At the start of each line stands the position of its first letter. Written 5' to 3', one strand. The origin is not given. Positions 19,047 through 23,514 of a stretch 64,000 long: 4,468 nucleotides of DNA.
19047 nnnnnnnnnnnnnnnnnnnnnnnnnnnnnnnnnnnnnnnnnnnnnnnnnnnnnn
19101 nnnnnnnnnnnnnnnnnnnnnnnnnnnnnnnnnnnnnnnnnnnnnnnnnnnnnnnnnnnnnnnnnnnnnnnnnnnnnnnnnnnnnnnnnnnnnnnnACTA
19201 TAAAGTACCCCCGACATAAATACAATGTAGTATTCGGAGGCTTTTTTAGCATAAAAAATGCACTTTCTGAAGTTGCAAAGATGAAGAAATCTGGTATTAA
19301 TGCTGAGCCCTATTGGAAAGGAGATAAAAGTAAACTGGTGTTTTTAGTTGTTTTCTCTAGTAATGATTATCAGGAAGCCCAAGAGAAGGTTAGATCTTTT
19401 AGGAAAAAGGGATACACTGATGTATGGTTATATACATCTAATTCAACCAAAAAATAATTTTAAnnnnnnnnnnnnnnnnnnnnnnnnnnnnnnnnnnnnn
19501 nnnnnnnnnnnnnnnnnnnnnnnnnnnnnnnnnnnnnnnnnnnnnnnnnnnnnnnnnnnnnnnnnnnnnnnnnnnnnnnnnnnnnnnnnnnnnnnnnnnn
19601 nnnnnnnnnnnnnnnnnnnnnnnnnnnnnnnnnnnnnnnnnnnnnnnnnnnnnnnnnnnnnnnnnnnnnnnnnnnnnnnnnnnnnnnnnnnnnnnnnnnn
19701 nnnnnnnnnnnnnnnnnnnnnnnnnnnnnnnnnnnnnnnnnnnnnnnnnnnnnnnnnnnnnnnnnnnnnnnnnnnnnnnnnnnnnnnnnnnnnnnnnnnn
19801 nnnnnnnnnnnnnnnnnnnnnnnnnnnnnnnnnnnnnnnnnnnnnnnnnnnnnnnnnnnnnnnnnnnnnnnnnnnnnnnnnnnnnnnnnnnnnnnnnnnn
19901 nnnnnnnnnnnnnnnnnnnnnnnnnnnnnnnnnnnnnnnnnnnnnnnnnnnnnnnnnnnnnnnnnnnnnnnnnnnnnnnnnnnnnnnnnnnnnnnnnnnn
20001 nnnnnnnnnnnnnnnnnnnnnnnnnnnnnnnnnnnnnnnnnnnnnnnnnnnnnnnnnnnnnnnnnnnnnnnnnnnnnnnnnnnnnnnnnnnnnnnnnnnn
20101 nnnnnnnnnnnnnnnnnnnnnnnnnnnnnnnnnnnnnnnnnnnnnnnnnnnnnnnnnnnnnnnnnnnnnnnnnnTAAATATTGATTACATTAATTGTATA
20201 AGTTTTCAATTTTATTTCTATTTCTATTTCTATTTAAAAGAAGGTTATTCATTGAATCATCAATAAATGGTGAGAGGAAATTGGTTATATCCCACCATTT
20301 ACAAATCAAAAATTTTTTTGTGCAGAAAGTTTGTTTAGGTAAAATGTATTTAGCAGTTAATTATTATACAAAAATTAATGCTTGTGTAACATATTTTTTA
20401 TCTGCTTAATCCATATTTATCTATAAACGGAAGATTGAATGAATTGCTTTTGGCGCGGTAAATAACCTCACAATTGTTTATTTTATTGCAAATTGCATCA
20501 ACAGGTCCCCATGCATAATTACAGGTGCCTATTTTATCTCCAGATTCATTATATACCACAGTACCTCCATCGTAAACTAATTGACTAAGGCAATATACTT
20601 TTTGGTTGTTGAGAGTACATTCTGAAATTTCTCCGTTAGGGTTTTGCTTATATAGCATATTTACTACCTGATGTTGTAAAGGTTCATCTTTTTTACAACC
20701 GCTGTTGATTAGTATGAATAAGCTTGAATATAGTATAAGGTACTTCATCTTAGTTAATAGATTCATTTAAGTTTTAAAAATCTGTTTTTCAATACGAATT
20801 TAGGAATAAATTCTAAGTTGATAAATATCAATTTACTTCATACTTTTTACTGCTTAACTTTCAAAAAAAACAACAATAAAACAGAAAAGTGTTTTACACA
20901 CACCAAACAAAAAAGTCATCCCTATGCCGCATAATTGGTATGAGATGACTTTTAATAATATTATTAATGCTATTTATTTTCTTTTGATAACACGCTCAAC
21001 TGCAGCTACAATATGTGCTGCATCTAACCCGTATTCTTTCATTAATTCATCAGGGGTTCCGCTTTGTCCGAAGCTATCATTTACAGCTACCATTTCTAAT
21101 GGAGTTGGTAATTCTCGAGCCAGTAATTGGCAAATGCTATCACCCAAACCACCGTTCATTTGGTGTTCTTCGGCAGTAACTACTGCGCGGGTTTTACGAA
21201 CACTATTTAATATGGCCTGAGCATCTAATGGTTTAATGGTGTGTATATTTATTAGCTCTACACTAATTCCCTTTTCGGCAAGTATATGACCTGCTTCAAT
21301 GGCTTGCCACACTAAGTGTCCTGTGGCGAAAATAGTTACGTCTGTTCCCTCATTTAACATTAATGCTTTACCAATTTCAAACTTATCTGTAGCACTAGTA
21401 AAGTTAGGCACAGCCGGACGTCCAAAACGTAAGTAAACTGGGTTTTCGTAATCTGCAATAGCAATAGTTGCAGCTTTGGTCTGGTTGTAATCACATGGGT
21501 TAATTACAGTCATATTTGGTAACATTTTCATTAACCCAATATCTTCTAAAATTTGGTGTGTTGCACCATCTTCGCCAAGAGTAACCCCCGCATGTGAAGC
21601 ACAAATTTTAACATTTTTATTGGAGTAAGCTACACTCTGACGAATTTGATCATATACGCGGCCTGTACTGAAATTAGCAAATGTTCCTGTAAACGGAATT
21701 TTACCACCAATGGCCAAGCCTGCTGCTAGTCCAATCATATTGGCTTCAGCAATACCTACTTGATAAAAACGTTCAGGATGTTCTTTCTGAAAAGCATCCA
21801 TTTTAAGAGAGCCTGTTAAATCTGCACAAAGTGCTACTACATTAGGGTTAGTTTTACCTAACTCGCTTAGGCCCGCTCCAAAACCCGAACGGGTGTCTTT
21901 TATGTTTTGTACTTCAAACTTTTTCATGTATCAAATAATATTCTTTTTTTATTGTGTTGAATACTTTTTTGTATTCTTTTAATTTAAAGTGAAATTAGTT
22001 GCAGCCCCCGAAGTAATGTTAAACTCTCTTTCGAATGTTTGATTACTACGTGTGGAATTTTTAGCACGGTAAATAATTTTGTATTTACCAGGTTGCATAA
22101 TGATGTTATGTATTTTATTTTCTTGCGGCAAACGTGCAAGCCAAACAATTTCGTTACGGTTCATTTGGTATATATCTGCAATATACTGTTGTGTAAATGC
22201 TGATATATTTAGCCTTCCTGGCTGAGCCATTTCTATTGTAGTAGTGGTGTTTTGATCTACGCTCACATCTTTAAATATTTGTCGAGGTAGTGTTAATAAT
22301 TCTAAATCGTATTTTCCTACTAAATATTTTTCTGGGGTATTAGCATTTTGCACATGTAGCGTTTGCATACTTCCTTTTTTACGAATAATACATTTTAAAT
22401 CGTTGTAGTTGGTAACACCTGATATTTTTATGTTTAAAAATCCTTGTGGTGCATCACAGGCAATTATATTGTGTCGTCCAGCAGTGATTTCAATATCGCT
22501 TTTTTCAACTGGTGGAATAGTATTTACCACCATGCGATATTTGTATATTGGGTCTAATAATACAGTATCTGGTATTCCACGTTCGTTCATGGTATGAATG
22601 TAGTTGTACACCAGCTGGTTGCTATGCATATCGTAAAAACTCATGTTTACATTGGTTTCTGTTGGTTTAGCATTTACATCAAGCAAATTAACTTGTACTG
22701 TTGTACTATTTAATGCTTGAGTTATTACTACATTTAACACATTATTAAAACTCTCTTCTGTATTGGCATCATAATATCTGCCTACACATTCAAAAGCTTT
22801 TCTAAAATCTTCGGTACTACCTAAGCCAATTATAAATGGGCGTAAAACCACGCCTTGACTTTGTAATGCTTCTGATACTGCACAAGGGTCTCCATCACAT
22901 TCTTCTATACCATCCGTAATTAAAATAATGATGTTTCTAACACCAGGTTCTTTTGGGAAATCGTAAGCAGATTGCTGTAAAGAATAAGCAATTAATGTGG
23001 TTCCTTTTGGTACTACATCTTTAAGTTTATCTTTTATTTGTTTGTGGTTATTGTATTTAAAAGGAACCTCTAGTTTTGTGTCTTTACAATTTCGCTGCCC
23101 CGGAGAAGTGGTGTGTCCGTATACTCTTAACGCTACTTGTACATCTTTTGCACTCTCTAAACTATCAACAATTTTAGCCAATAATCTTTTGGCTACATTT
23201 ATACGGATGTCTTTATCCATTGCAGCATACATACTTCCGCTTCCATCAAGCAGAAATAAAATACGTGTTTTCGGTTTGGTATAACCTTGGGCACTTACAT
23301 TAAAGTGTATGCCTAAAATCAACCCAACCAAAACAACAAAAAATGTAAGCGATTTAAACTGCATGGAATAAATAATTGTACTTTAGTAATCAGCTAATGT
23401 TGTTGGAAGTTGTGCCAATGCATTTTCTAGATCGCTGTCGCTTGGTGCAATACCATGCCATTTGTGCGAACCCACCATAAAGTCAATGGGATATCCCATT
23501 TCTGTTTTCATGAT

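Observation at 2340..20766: Candidate novel surface-protein system: atypical regulator, giant T9SS cargo, tail-anchored protein, OMP-SPOR fusion and minimal histidine kinase in one locus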

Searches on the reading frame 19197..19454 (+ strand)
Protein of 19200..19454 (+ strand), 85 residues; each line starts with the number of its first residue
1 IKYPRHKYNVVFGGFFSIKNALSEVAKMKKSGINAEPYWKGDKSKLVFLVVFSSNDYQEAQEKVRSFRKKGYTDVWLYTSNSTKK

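Call 54: search_protein_families(library=ncbifam, proteins=[window:19200-19454:+], max_evalue=1)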
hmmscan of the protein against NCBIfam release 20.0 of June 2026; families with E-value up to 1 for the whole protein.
window:19200-19454:+ (85 aa): 0 families

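Call 63: search_solved_structures(query=A7, max_evalue=10, show_alignments=2)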
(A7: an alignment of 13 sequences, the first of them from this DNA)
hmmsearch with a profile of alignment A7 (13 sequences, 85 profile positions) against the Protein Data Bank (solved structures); distinct sequences matched with E-value up to 10: 6.
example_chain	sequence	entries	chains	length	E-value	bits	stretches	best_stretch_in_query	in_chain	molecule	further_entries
6rw3_A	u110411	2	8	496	0.19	15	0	2-50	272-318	Hexose transporter 1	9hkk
6m20_A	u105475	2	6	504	0.2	14.9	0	2-50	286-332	Hexose transporter 1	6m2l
9sdl_A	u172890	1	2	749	0.53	13.5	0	2-50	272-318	Hexose transporter 1,Green fluorescent protein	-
1x60_A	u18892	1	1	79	1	12.6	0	9-61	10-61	Sporulation-specific N-acetylmuramoyl-L-alanine amidase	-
4lzj_A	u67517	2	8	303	1.8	11.9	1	32-73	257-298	N-acetylmuramic acid 6-phosphate etherase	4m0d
1nri_A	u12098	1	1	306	1.8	11.8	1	32-73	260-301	Hypothetical protein HI0754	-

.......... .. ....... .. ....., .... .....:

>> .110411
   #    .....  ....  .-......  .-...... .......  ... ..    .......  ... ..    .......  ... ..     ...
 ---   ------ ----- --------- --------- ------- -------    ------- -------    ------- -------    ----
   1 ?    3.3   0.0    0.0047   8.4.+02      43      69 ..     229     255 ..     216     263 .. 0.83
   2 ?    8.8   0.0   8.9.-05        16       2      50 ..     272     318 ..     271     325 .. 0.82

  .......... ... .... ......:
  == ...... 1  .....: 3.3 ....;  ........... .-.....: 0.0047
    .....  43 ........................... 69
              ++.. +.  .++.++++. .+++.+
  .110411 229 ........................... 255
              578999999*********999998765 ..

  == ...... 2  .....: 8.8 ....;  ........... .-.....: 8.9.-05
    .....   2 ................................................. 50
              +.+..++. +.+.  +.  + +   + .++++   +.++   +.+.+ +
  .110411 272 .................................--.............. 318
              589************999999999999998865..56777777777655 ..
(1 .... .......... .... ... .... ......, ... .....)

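Call 75: predict_structure(alignment_id=A7)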
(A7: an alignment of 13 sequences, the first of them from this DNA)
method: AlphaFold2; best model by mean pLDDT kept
length: 86 residues; sequences in the alignment: 13
mean_pLDDT: 90.0   pTM: 0.80
mean pLDDT of the five models: 90.0, 88.3, 88.1, 87.5, 86.1
residues with pLDDT >= 90: 67; 70-90: 14; 50-70: 2; < 50: 3
segments of 3 or more residues with pLDDT < 50: 84-86
pLDDT, mean of each block of 10 residues (from residue 1): 89 93 94 93 87 96 96 92 54
secondary structure, 60 per line:
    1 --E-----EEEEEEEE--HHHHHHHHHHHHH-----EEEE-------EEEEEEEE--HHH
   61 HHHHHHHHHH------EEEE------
elements in order: E9-16 H19-31 E37-40 E48-55 H58-70 E77-80

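Call 78: fold_search(model_id=the predicted structure, library=pdb)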
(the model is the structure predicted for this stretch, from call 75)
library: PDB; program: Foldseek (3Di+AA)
matches with E <= 10: 756; with E <= 0.001: 0
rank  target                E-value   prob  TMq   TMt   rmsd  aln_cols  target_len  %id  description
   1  1x60_MODEL_1_A        3.7e-02  0.98  0.52  0.56   3.8        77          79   22  Solution structure of the peptidoglycan binding domain of B. subtilis cell wall lytic enzyme CwlC (released 2005-08-09)
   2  6ozd_A                4.2e-02  1.00  0.64  0.12   3.3        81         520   12  Crystal structure of Putative exported protein (BPSS2145) from Burkholderia pseudomallei K96243 (released 2019-06-12)
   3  6ozd_B                7.1e-02  0.99  0.63  0.12   3.4        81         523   12  Crystal structure of Putative exported protein (BPSS2145) from Burkholderia pseudomallei K96243 (released 2019-06-12)
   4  6i09_A                7.6e-02  0.89  0.48  0.52   4.2        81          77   17  Crystal structure of RlpA SPOR domain from Pseudomonas aeruginosa in complex with denuded glycan obtained by soaking (released 2019-11-13)
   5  6i05                  9.3e-02  0.85  0.48  0.52   4.3        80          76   18  Crystal structure of RlpA SPOR domain from Pseudomonas aeruginosa (released 2019-11-13)
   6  6ztg_MODEL_1_A        1.1e-01  0.97  0.63  0.31   6.8        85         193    8  Spor protein DedD (released 2020-11-11)
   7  6wue_A                1.8e-01  0.33  0.33  0.32   7.4        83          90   16  Tetragonal crystal form of SbtB from Synechocystis PCC6803 (released 2020-08-26)
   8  7r2z_B                2.0e-01  0.23  0.30  0.27   6.8        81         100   18  Carbon regulatory PII-like protein SbtB from Synechocystis sp. 6803 in complex with ATP and ADP resulting from long AT (released 2023-02-15)
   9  7r2z_A                2.2e-01  0.23  0.30  0.28   6.6        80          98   19  Carbon regulatory PII-like protein SbtB from Synechocystis sp. 6803 in complex with ATP and ADP resulting from long AT (released 2023-02-15)
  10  8zor_D                3.0e-01  0.30  0.34  0.32   6.3        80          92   19  Cryo-EM structure of bicarbonate transporter SbtA in complex with PII-like signaling protein SbtB (T-loop truncation)  (released 2025-12-03)
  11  1x4d_MODEL_1_A        3.0e-01  0.18  0.33  0.30   8.0        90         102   14  Solution structure of RRM domain in Matrin 3 (released 2005-11-14)
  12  6lxg_MODEL_1_A        3.4e-01  0.21  0.32  0.34   6.4        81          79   17  NMR solution structure of regulatory ACT domain of the Mycobacterium tuberculosis Rel protein (released 2020-11-04)
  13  5o3p_B                3.6e-01  0.14  0.27  0.24   7.3        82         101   18  Carbon regulatory PII-like protein SbtB from Synechocystis sp. 6803 in Apo state, trigonal crystal form (released 2018-05-16)
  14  7obj_B                3.6e-01  0.13  0.27  0.24   7.6        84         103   19  Carbon regulatory PII-like protein SbtB from Synechocystis sp. 6803 in complex with cyclic di-AMP (c-di-AMP) (released 2022-02-02)
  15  9s4v_C                3.9e-01  0.20  0.33  0.18   6.1        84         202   12  AcuB from Bacillus subtilis with AMP and ADP (released 2026-02-25)
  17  1uta_MODEL_1_A        4.4e-01  0.54  0.42  0.45   5.3        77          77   13  Solution structure of the C-terminal RNP domain from the divisome protein FtsN (released 2004-09-24)
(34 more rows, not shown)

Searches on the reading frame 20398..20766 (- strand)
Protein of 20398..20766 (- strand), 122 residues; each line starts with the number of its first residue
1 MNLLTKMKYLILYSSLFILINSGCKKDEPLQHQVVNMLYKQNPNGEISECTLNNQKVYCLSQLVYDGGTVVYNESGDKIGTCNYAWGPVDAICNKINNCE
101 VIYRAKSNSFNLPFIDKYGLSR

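Call 4: search_protein_families(library=pfam, proteins=[window:20398-20766:-], max_evalue=0.1)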
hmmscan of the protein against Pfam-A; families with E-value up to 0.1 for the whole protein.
window:20398-20766:- (122 aa): 2 families
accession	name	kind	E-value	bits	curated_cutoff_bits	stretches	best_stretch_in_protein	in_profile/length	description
PF22311.1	DUF6970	-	0.0007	19.8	27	1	39-82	7-50/78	Domain of unknown function (DUF6970)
PF08473.17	VGCC_alpha2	-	0.0032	16.8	22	1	33-106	182-253/431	Neuronal voltage-dependent calcium channel alpha 2acd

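Call 6: search_protein_families(library=ncbifam, proteins=[window:20398-20766:-], max_evalue=0.1)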
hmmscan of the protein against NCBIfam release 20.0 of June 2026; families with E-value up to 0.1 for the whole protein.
window:20398-20766:- (122 aa): 1 family
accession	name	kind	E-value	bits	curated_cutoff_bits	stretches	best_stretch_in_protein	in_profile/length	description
NF009631.0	PRK13149.2-2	equivalog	0.09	13.1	139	0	53-100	12-59/95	H/ACA RNA-protein complex component Gar1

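Call 106: search_protein_families(library=padloc, proteins=[window:20398-20766:-], max_evalue=0.01)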
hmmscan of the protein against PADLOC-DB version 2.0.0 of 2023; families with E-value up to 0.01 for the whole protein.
window:20398-20766:- (122 aa): 0 families

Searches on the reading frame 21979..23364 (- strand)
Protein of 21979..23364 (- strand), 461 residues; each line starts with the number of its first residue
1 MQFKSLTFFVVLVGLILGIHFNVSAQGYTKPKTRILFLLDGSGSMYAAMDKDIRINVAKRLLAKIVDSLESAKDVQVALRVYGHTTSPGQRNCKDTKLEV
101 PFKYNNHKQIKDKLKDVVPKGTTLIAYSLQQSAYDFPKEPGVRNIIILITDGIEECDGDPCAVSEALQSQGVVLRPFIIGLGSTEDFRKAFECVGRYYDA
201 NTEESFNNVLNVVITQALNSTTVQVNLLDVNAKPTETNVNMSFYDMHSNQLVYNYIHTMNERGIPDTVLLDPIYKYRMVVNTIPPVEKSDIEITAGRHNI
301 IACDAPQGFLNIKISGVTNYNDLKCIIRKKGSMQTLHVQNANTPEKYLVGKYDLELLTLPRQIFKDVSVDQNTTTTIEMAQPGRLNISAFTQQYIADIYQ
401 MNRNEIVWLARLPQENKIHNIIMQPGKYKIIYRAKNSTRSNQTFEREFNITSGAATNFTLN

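Call 4: search_protein_families(library=pfam, proteins=[window:21979-23364:-], max_evalue=0.1)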
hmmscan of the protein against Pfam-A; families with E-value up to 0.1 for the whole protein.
window:21979-23364:- (461 aa): 3 families
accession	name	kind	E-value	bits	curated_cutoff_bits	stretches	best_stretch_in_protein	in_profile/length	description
PF00092.34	VWA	-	1.4e-13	51.9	23.8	1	35-183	2-141/174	von Willebrand factor type A domain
PF13519.12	VWA_2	-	7.1e-10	39.9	27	1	35-152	1-106/107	von Willebrand factor type A domain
PF18153.7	Cap15_CD_rec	-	0.021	15.6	31.2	1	186-258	5-75/122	Cap15, cyclic dinucleotide receptor domain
